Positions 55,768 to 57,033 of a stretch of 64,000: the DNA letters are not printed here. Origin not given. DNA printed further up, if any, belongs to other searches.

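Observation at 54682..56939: Tandem duplication and remodelling of the periplasmic adaptor gene, with His/Cys-rich metal-binding segments at both termini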

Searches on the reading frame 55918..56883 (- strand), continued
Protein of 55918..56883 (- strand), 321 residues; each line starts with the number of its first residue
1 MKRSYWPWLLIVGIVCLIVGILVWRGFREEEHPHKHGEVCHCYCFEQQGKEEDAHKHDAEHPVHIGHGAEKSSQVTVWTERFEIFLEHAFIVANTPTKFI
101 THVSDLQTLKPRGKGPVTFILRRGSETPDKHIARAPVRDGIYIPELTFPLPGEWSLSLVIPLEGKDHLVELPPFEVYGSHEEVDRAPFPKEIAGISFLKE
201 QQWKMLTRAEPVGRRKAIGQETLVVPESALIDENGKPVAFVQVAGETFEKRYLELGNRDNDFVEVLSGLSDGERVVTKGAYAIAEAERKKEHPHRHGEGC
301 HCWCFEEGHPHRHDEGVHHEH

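Call 32: fold_search(model_id=the predicted structure, library=pdb)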
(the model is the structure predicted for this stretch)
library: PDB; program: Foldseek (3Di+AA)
matches with E <= 10: 1616; with E <= 0.001: 2
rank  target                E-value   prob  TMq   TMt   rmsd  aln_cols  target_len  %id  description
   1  5a4g_MODEL_1_A        2.3e-04  1.00  0.21  0.36   7.0        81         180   28  NMR structure of a 180 residue construct encompassing the N-terminal metal-binding site and the membrane proxi (released 2016-05-18)
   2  3ne5_C                4.8e-04  1.00  0.21  0.21  16.2       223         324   12  Crystal structure of the CusBA heavy-metal efflux complex from Escherichia coli (released 2011-03-02)
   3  3ne5_B                1.1e-03  1.00  0.18  0.18  18.8       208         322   14  Crystal structure of the CusBA heavy-metal efflux complex from Escherichia coli (released 2011-03-02)
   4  6cpd_A                1.6e-03  1.00  0.24  0.53   4.4       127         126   14  Crystal structure of PmoD soluble domain from Methylocystis sp. ATCC 49242 (Rockwell) (released 2018-10-31)
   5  3lnn_A                1.7e-03  1.00  0.18  0.17  15.3       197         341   17  Crystal structure of ZneB from Cupriavidus metallidurans (released 2010-06-30)
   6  6cpd_B                1.7e-03  1.00  0.25  0.54   4.5       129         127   15  Crystal structure of PmoD soluble domain from Methylocystis sp. ATCC 49242 (Rockwell) (released 2018-10-31)
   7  3ow7_A                2.6e-03  0.84  0.17  0.19  27.8       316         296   10  Crystal structure of the membrane fusion protein CusB from Escherichia coli. (released 2010-11-17)
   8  4kkt_B                2.8e-03  1.00  0.19  0.23  18.9       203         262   10  Crystal Structure of BesA (P21 form) (released 2013-07-10)
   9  5nik_D                2.9e-03  0.99  0.19  0.18  18.2       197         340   16  Structure of the MacAB-TolC ABC-type tripartite multidrug efflux pump (released 2017-05-24)
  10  1qfh_A                3.2e-03  1.00  0.23  0.33  18.1       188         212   14  DIMERIZATION OF GELATION FACTOR FROM DICTYOSTELIUM DISCOIDEUM: CRYSTAL STRUCTURE OF ROD DOMAINS 5 AND 6 (released 1999-04-16)
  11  4kkt_C                3.2e-03  1.00  0.19  0.23  16.3       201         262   12  Crystal Structure of BesA (P21 form) (released 2013-07-10)
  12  4kkt_A                3.2e-03  0.93  0.19  0.23  21.9       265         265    9  Crystal Structure of BesA (P21 form) (released 2013-07-10)
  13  3idu_B                3.4e-03  1.00  0.20  0.50   7.3       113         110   11  Crystal Structure of the CARDB domain of the PF1109 protein in complex with di-metal ions from Pyrococcus furiosus, No (released 2009-08-04)
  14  9ll2_A                3.6e-03  1.00  0.26  0.65   4.0       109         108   15  Crystal structure of the Helicobacter pylori copper resistance determinant CrdA in the apo form (released 2025-11-19)
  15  9j3d_D                4.2e-03  0.99  0.19  0.18  16.8       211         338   15  Cryo-EM structure of TMexCD1-TOprJ1 (released 2025-08-13)
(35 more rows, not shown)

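Call 33: find_related_loci(query=A2, collection=genome_contigs, flank=6000)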
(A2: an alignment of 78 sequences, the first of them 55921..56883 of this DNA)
Query A2 (321 aa) in genome_contigs; peptide patterns used: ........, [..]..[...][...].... (x = any residue, [..] = any of these).
600 stretches matched a pattern (row limit reached: there are more); 568 encode a relative of the query (tblastn E <= 1e-3); the best 80 are kept; 80 distinct loci.
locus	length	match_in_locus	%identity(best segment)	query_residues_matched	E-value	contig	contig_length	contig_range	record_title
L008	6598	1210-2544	100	1-321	0e+0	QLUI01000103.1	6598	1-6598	MAG: Bacillota bacterium isolate GPS1B09 DDT30_103, whole genome shotgun sequence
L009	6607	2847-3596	64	70-318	1e-102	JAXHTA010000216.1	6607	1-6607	MAG: Thermodesulfobacteriota bacterium isolate MAG12_tar_biofilm MAG12_216, whole genome shotgun sequence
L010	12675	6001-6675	71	67-291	4e-101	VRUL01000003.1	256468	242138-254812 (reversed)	MAG: Planctomycetota bacterium isolate MohnsGC08_bin191 NODE_3_length_256468_cov_48.712884, whole genome shotgun sequenc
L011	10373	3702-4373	69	67-291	8e-98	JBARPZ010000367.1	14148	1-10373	MAG: Sedimentisphaerales bacterium isolate MFD13424_ilm_asm_bin26 k127_188039, whole genome shotgun sequence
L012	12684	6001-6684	78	64-291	1e-115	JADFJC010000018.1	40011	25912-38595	MAG: Planctomycetota bacterium isolate B3T3L8 B3T3L8_NODE199, whole genome shotgun sequence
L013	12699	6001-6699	64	58-291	6e-96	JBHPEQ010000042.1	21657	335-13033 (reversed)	Planctomycetota bacterium isolate SAG AM-311-F19 NODE_42_length_21657_cov_32.789510, whole genome shotgun sequence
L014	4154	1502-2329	52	1-287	5e-90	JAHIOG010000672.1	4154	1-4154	MAG: bacterium isolate KR13_S3.mb.119 KR13_S3.mb.119_k141_112310, whole genome shotgun sequence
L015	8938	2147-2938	50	9-292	8e-89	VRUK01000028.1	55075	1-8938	MAG: Planctomycetota bacterium isolate MohnsGC08_bin89 NODE_28_length_55075_cov_57.778737, whole genome shotgun sequence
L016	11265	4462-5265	51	1-287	1e-88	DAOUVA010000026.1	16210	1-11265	MAG TPA_asm: Phycisphaerae bacterium isolate CSMAG_837 CSMAG_837_k141_1445731_length_16210_cov_35.0723, whole genome sho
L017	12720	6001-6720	57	60-314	3e-86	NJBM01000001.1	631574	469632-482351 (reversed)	MAG: Planctomycetes bacterium B3_Pla 4, whole genome shotgun sequence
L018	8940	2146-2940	52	14-298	9e-87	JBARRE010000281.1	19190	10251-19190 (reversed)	MAG: Sedimentisphaerales bacterium isolate MFD13433_ilm_asm_bin29 k127_74354, whole genome shotgun sequence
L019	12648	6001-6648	60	72-287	7e-85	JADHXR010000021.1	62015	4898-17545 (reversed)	MAG: Phycisphaerae bacterium isolate BS750m-G58 BS-750m-C279, whole genome shotgun sequence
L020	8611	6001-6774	51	11-287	5e-83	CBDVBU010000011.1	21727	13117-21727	MAG TPA_asm: uncultured Phycisphaerae bacterium isolate SRR22302362_metabat2_72 genome assembly, contig: ERZ25746724.890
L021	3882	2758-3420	61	67-287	1e-82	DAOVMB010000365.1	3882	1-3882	MAG TPA_asm: Sedimentisphaerales bacterium isolate CSMAG_1460 CSMAG_1460_k141_652682_length_3882_cov_21.0000, whole geno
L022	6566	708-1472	51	14-287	2e-82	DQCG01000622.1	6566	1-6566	MAG TPA_asm: Phycisphaerales bacterium isolate UBA9295 contig_70523, whole genome shotgun sequence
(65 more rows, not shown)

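Call 34: search_protein_families(library=pfam, proteins=[P0008, P0015], max_evalue=10)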
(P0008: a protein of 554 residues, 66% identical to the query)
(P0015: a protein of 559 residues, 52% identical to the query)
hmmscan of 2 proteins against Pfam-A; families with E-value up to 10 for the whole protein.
P0008 (554 aa): 5 families
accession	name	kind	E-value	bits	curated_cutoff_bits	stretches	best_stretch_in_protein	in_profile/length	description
PF16576.10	HlyD_D23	-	6.5e-16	58.7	30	1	306-463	77-212/214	Barrel-sandwich domain of CusB or HlyD membrane-fusion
PF13437.12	HlyD_3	-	4.8e-14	53.4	22.2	1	356-460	2-104/106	HlyD family secretion protein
PF13115.11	YtkA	-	0.0084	17.2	25.9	1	94-128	51-84/85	YtkA-like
PF00364.28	Biotin_lipoyl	-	0.076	13.3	22.1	1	354-384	43-73/73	Biotin-requiring enzyme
PF00171.27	Aldedh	-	0.34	9.8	23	1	254-367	22-133/461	Aldehyde dehydrogenase family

P0015 (559 aa): 5 families
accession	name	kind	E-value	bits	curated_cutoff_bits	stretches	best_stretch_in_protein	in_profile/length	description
PF16576.10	HlyD_D23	-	4.1e-11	43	30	1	315-380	2-68/214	Barrel-sandwich domain of CusB or HlyD membrane-fusion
PF00401.25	ATP-synt_DE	-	0.0048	17.5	24.6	1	440-477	8-45/47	ATP synthase, Delta/Epsilon chain, long alpha-helix domain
PF00364.28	Biotin_lipoyl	-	0.0054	17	22.1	1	329-361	38-71/73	Biotin-requiring enzyme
PF04932.20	Wzy_C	-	0.089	13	31.7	1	20-83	44-101/149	O-Antigen ligase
PF13115.11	YtkA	-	0.1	13.7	25.9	1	116-150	51-84/85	YtkA-like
